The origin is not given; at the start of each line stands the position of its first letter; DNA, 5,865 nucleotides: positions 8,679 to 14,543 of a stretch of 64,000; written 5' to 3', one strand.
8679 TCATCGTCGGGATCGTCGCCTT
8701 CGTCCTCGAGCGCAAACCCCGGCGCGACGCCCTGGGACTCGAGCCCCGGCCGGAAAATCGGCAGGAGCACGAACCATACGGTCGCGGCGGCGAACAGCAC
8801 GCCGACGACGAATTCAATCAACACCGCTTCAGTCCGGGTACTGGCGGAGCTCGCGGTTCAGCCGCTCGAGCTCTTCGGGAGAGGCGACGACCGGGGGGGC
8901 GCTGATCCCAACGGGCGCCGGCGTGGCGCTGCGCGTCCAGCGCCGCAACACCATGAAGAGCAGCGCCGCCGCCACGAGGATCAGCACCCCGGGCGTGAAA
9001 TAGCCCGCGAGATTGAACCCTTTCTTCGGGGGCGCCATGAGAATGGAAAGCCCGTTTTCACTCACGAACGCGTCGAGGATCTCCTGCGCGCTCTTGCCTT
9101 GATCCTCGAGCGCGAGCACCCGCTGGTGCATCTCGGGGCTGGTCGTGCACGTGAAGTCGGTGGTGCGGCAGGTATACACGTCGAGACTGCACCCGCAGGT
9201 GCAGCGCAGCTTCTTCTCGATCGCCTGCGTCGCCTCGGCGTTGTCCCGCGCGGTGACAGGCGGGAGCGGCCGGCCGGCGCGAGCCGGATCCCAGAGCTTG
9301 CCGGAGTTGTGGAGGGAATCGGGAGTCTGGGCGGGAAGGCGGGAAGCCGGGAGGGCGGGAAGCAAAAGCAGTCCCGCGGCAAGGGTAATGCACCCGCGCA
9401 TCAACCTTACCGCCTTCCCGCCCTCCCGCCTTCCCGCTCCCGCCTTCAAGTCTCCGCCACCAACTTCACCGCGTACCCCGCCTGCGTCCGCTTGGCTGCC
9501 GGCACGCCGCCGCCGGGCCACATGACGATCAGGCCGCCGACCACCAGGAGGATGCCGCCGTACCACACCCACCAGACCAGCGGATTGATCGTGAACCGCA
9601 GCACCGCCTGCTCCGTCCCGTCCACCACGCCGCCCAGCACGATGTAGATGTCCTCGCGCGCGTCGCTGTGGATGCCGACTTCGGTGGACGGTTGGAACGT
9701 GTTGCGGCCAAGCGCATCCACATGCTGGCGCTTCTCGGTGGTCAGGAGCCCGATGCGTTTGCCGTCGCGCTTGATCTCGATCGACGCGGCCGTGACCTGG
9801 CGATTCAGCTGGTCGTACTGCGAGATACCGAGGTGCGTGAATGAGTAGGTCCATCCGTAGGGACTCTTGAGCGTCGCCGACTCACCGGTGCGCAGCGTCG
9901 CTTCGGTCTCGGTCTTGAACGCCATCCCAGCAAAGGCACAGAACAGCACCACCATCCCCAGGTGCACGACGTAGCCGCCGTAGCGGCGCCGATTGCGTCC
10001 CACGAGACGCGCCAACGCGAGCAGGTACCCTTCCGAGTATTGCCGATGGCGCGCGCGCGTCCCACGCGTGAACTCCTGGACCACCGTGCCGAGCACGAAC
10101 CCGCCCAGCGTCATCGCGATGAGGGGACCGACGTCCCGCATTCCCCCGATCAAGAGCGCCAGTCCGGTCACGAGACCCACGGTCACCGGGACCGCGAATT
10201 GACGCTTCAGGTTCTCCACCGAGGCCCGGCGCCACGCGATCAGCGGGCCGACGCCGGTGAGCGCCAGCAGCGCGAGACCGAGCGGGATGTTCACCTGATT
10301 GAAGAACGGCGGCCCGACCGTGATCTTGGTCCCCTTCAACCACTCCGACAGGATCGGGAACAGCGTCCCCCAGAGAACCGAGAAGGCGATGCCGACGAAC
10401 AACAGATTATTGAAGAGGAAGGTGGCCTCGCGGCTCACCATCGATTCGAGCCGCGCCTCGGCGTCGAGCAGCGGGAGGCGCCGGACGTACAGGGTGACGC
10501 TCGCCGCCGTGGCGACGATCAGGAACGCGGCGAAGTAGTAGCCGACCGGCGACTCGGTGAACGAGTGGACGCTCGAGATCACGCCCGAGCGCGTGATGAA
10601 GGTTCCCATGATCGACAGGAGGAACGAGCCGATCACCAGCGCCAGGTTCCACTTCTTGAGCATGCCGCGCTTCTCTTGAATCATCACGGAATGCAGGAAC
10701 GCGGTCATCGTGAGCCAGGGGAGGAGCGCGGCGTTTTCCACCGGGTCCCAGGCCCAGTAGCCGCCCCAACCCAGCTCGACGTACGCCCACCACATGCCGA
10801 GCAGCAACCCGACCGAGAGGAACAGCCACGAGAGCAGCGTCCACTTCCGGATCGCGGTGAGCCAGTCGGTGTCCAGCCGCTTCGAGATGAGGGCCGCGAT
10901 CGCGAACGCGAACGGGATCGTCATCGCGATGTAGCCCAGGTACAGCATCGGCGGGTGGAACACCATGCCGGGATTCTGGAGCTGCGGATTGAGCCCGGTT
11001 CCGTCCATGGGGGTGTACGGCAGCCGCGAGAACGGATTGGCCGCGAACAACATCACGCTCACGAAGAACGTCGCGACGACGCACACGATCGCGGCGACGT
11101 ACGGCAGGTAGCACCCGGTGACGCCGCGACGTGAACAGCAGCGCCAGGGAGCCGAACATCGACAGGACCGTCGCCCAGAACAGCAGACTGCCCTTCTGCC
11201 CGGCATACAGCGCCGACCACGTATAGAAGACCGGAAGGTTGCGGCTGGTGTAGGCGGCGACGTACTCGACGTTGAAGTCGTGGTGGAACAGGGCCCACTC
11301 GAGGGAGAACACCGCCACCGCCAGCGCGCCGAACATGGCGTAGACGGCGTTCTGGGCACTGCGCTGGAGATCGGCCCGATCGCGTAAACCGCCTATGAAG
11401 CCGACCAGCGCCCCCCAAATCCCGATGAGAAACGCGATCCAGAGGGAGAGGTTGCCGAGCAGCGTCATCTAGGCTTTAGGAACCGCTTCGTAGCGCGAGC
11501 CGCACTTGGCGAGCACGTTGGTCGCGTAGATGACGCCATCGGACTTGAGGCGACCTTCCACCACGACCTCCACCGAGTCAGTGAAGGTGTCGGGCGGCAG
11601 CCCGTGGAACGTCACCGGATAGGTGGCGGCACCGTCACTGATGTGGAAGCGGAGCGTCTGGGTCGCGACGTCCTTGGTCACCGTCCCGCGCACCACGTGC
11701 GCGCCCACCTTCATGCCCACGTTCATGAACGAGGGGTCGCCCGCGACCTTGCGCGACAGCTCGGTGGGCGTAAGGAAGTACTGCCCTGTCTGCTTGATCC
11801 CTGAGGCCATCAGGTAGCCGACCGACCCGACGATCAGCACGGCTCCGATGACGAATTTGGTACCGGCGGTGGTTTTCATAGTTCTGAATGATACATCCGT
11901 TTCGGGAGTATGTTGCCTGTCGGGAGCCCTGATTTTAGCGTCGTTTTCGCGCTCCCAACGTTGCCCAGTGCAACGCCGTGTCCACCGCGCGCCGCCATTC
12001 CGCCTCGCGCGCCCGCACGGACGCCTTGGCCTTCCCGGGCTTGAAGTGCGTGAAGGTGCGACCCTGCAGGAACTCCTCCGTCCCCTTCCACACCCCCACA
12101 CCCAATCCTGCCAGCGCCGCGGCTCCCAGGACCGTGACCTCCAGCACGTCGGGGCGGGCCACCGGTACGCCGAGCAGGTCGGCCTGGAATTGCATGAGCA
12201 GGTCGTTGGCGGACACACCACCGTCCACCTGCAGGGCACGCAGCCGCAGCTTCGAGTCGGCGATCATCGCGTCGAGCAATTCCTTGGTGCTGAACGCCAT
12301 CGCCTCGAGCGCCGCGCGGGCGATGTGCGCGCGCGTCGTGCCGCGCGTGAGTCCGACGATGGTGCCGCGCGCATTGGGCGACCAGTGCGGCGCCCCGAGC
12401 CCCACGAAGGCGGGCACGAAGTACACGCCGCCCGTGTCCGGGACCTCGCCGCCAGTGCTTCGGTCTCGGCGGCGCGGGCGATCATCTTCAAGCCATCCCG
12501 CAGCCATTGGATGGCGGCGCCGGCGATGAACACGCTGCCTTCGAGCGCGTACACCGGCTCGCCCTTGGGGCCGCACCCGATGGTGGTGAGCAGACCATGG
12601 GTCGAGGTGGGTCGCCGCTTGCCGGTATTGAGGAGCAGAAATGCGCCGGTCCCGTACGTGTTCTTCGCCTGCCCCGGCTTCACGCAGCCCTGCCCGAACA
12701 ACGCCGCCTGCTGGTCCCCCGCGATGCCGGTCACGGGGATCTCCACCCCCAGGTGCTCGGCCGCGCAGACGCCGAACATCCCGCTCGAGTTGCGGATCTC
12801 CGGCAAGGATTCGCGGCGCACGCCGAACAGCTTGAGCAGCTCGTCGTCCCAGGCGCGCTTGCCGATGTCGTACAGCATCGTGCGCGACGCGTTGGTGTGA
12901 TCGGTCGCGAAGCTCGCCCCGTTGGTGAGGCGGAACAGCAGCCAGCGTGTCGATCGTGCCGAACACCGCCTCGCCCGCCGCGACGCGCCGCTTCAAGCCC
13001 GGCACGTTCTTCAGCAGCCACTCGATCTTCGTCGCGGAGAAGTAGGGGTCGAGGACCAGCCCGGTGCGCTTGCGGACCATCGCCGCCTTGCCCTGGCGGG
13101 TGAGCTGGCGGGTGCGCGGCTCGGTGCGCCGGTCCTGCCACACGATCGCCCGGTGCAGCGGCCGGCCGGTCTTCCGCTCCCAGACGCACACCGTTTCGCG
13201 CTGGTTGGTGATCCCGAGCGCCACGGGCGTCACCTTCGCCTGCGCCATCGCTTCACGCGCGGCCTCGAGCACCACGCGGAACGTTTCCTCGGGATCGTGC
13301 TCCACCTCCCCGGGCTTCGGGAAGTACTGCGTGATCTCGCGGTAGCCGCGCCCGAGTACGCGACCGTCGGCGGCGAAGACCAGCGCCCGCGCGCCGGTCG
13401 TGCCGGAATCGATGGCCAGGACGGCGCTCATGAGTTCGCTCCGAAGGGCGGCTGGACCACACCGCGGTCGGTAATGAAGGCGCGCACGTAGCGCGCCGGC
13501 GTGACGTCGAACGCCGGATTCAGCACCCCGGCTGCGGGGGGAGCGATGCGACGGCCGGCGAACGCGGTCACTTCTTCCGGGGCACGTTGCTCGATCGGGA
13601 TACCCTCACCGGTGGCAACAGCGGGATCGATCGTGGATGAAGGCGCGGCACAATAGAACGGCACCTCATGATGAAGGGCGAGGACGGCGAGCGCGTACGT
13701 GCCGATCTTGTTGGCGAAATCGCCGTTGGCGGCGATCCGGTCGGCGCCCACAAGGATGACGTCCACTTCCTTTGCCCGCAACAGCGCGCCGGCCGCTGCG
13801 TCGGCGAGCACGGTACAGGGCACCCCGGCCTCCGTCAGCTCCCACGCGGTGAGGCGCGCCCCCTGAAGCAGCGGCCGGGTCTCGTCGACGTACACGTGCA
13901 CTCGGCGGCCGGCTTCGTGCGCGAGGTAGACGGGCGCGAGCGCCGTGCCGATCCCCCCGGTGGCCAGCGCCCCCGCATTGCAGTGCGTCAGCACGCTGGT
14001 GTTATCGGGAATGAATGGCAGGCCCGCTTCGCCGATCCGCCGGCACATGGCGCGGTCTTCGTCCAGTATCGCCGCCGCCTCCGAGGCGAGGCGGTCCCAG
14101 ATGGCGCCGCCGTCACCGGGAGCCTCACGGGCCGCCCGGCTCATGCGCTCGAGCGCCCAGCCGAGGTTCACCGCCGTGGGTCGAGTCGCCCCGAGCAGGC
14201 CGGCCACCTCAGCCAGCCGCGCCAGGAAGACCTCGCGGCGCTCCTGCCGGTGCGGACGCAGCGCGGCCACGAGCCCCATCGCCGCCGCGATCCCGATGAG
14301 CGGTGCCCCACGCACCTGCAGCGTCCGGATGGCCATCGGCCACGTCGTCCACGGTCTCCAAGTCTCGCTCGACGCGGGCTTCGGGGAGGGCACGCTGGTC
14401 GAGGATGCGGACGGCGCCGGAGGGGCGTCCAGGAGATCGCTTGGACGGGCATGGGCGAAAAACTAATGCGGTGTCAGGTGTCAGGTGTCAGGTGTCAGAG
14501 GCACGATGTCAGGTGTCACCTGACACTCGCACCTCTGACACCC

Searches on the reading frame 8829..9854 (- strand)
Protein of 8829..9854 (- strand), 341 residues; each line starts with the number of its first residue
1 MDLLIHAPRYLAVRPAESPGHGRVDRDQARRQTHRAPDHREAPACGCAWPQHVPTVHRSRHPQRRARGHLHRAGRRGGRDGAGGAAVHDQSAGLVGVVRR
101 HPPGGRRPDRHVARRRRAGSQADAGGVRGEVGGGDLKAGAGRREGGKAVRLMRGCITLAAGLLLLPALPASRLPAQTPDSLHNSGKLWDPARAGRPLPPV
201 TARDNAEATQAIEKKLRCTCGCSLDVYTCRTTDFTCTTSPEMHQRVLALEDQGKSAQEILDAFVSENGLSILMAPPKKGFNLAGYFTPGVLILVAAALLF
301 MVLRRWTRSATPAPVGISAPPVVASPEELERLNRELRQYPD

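Call 18: search_protein_families(library=pfam, proteins=[window:8829-9854:-])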
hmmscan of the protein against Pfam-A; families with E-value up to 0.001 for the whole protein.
window:8829-9854:- (341 aa): 1 family
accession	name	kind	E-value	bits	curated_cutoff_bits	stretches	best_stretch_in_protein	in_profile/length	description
PF03918.19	CcmH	-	1.1e-14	54.4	25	1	202-333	22-140/143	Cytochrome C biogenesis protein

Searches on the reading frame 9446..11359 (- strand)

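Call 18: search_protein_families(library=pfam, proteins=[window:9446-11359:-])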
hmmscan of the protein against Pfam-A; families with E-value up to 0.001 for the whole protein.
window:9446-11359:- (637 aa): 3 families
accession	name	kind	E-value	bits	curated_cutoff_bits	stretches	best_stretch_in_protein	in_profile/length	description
PF16327.10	CcmF_C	-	9.1e-62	209.6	28.7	1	278-613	2-320/323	Cytochrome c-type biogenesis protein CcmF C-terminal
PF01578.25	Cytochrom_C_asm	-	1.3e-39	136.5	29.9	1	87-258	33-206/212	Cytochrome C assembly protein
PF05140.19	ResB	-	0.00029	20.2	24.6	0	541-611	379-446/486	ResB-like family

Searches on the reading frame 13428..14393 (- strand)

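Call 18: search_protein_families(library=pfam, proteins=[window:13428-14393:-])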
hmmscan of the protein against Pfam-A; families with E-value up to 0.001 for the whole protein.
window:13428-14393:- (321 aa): 1 family
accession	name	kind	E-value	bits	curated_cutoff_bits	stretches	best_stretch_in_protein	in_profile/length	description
PF01008.23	IF-2B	-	3.9e-83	279.4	22.4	1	26-315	1-280/280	Initiation factor 2 subunit family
